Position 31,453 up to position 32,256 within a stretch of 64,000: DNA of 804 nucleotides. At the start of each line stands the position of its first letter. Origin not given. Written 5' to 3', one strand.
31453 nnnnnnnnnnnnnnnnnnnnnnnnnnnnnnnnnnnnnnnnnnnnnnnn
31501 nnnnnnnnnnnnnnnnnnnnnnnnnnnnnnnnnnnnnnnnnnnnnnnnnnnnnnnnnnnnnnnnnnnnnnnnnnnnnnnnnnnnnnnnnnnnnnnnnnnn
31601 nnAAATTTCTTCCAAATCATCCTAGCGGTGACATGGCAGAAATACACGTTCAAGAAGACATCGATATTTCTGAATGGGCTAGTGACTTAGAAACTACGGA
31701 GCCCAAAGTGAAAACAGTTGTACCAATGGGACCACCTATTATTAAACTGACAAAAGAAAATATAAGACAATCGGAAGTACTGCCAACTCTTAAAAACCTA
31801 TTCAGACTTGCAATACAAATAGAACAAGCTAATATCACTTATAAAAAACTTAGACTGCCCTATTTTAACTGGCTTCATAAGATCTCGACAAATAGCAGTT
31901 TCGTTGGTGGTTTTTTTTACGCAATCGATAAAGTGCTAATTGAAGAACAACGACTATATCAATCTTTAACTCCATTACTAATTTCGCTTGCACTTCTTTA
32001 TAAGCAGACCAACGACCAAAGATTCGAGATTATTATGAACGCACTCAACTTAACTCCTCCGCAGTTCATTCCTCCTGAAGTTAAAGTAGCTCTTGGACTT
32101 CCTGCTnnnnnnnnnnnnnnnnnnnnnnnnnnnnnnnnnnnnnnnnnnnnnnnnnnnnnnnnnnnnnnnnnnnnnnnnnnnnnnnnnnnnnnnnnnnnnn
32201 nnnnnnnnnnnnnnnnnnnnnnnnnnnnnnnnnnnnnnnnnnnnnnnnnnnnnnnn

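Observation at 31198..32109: Orphan protein with DUF4365-like PD-(D/E)xK motif, divergent from the TA pair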

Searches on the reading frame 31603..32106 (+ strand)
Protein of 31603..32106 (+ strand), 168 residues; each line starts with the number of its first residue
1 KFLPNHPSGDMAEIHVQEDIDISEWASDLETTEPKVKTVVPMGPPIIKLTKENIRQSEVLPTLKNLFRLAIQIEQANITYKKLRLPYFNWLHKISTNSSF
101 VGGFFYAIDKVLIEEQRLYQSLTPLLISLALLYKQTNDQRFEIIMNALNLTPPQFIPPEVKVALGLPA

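Call 93: find_homologous_proteins(query=A7, max_evalue=0.001)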
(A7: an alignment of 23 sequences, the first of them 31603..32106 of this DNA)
Query A7 (23 sequences) (168 aa, profile of the alignment): 36 proteins with E <= 0.001 among 2986 candidates.
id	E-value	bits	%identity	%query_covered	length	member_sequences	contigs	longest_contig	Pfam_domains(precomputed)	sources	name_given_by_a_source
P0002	5.5e-50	187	77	99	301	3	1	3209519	-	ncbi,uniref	ncbi:hypothetical protein ACQ33O_06045 [Ferruginibacter sp. SUN002]|uniref:hypothetical protein n=1 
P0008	2.8e-49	185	54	98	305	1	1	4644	-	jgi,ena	-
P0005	1.4e-48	183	62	96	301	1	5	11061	-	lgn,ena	-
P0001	2.5e-47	179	100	100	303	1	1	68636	-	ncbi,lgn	-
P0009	5.4e-46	174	61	98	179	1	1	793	-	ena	-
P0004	3.9e-44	168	62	99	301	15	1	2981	-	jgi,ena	jgi:hypothetical protein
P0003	3.2e-42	162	63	98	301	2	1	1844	-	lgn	-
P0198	1.4e-34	137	-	-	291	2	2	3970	-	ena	-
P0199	6.7e-32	128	-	-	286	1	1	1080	-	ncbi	-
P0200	7.6e-32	128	-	-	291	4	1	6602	-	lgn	-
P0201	9.7e-30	121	-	-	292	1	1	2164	-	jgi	jgi:hypothetical protein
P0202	1.5e-29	121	-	-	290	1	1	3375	-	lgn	-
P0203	1.6e-29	121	-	-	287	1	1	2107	-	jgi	jgi:hypothetical protein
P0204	1.0e-28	118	-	-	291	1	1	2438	-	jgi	jgi:hypothetical protein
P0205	2.5e-28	117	-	-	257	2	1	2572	-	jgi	-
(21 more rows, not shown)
